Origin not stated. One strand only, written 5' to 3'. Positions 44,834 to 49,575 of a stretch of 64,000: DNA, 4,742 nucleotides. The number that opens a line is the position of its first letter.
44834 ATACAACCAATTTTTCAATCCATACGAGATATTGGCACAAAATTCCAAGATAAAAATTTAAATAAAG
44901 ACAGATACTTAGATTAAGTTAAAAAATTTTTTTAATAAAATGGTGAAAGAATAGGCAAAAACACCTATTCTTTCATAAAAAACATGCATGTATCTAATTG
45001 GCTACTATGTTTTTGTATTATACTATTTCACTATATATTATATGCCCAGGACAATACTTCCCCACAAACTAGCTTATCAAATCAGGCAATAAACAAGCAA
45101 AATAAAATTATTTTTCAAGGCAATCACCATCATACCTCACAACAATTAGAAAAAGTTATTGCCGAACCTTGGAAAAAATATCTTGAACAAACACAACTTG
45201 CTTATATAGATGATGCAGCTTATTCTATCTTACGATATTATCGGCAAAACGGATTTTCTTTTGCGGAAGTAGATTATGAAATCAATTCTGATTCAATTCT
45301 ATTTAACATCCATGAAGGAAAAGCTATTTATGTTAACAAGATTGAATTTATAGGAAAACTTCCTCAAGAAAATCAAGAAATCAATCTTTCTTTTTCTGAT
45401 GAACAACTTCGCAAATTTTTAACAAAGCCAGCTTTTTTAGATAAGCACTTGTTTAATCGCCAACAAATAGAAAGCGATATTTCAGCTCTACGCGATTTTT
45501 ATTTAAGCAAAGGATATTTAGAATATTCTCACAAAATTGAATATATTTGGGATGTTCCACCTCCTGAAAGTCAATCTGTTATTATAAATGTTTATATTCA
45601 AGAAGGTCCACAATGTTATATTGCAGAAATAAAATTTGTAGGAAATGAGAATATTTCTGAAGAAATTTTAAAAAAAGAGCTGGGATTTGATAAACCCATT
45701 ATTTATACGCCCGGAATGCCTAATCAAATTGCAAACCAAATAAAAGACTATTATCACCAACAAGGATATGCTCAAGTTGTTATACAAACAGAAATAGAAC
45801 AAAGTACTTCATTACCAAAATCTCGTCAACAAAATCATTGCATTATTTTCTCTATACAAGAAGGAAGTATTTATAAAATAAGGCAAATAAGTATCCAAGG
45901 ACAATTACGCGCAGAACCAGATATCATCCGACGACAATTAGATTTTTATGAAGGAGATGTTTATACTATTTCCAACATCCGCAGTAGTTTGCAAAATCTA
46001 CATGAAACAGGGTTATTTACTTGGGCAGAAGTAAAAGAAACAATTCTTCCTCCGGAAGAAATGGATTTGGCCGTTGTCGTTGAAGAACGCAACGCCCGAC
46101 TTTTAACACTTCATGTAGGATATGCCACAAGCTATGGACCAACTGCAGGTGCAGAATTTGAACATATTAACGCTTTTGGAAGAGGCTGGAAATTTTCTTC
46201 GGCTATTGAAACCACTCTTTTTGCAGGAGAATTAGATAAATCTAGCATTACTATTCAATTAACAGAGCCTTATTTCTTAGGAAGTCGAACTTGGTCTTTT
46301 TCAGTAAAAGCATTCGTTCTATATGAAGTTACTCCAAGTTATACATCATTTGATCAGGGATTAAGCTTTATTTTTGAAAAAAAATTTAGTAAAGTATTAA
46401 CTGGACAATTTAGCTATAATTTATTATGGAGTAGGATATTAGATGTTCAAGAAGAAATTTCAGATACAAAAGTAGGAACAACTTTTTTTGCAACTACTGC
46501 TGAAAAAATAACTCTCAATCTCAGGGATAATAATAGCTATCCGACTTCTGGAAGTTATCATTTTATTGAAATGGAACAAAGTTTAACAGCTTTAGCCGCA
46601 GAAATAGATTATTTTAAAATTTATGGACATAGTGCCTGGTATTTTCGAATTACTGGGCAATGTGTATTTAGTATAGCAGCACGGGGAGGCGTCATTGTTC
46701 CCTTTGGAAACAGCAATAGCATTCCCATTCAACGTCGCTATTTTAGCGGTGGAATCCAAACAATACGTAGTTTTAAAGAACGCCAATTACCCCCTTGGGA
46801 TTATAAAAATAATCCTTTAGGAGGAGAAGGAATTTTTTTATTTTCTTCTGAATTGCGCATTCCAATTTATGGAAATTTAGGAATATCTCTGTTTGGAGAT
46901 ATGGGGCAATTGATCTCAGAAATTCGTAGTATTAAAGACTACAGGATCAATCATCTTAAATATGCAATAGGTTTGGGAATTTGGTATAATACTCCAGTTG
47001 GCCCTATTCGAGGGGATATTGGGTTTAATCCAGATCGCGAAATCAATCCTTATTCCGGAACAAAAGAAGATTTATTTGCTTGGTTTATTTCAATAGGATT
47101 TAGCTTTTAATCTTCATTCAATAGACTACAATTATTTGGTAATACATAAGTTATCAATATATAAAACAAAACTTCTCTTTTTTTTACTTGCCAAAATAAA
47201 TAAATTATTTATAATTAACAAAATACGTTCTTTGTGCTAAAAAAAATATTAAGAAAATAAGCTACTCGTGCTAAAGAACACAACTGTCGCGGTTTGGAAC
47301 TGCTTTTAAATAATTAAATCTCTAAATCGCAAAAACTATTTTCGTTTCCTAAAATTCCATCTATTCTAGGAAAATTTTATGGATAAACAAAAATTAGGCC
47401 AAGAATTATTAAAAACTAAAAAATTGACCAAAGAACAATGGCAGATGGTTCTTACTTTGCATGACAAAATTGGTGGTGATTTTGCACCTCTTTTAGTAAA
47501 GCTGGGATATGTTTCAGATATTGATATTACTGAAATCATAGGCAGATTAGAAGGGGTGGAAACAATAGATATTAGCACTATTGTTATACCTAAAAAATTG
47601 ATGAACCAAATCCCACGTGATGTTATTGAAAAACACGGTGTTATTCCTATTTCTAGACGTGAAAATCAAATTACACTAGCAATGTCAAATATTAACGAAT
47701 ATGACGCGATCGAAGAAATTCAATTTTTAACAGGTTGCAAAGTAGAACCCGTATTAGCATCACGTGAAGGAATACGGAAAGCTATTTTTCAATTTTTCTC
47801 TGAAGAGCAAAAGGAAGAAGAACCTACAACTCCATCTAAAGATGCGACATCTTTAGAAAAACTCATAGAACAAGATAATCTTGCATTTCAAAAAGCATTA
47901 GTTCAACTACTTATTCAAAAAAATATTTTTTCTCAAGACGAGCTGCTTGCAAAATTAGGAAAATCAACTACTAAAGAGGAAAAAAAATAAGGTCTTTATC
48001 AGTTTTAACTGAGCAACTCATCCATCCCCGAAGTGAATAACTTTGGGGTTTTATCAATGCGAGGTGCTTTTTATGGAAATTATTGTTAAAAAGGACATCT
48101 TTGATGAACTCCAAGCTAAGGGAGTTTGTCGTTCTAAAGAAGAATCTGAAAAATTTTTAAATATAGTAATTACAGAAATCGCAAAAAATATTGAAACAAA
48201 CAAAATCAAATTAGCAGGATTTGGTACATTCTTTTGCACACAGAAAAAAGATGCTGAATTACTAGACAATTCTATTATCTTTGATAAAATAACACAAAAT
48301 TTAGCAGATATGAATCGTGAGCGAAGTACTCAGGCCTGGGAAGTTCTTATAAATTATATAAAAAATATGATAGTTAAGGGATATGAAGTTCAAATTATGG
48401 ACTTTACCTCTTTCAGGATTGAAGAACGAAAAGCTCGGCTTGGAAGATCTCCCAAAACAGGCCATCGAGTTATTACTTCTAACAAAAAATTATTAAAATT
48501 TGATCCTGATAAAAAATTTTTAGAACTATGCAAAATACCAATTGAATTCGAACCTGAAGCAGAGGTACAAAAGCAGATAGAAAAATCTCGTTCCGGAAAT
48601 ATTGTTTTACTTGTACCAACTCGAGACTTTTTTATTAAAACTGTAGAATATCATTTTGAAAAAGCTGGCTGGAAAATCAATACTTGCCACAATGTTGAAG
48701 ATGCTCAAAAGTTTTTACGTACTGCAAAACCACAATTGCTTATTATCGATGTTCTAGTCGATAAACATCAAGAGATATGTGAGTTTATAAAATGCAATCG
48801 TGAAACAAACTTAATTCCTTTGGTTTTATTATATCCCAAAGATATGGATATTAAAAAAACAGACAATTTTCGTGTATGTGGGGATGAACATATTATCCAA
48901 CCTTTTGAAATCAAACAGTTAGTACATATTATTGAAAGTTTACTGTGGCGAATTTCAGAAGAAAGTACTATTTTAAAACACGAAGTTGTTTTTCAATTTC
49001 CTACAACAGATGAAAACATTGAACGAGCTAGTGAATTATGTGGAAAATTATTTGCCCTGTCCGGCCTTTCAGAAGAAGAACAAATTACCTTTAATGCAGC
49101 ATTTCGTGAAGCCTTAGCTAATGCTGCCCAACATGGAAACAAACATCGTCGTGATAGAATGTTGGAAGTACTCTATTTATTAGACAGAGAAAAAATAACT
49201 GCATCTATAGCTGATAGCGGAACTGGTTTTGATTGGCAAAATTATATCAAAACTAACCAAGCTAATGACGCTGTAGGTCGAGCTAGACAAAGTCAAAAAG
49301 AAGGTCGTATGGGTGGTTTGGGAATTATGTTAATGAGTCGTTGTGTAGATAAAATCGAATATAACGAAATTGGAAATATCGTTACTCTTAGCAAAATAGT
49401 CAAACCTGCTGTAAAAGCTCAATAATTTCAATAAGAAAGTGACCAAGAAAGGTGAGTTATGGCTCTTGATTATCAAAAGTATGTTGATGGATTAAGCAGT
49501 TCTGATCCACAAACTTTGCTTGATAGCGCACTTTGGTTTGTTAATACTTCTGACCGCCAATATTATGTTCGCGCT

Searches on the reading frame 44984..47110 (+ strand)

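Call 19: search_protein_families(library=pfam, proteins=[window:44984-47110:+], max_evalue=0.0001)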
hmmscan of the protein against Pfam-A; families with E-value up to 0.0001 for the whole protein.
window:44984-47110:+ (708 aa): 2 families
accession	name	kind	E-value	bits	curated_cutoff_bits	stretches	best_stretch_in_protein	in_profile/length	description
PF07244.20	POTRA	-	1.3e-39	135.2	21.3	3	212-294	2-79/79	Surface antigen variable number repeat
PF01103.29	Omp85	-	1.4e-37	130.3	24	1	396-683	1-306/325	Omp85 superfamily domain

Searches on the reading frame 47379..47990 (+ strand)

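Call 19: search_protein_families(library=pfam, proteins=[window:47379-47990:+], max_evalue=0.0001)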
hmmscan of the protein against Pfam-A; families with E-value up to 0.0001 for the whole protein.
window:47379-47990:+ (203 aa): 1 family
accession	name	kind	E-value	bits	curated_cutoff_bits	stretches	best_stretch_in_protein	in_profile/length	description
PF05157.20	MshEN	-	1.2e-19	70.6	23.1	1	59-144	2-88/90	MshEN domain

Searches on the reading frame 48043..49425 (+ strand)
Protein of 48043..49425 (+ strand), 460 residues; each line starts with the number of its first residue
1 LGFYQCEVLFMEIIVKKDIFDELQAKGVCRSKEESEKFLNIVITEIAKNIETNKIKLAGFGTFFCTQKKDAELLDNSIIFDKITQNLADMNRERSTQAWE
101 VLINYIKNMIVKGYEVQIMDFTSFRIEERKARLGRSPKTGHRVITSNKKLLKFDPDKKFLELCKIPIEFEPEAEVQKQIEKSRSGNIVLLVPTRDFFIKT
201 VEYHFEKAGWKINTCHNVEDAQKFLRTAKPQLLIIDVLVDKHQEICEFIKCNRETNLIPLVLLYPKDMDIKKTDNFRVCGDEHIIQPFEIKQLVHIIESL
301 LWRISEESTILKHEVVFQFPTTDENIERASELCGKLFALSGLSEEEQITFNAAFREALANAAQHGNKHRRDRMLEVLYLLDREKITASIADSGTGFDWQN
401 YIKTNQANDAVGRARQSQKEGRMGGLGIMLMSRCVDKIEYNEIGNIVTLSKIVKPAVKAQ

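Call 19: search_protein_families(library=pfam, proteins=[window:48043-49425:+], max_evalue=0.0001)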
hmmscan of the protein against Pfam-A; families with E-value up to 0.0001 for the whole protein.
window:48043-49425:+ (460 aa): 3 families
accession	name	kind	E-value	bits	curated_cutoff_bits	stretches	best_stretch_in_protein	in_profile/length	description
PF13581.12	HATPase_c_2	-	1.5e-18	67.5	27.4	1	319-451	1-127/127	Histidine kinase-like ATPase domain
PF00216.26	Bac_DNA_binding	-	1.7e-18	67.1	22.4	1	79-162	6-88/90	Bacterial DNA-binding protein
PF20161.5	VpsR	-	2.1e-05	24.7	23.7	1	203-297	25-120/121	VpsR domain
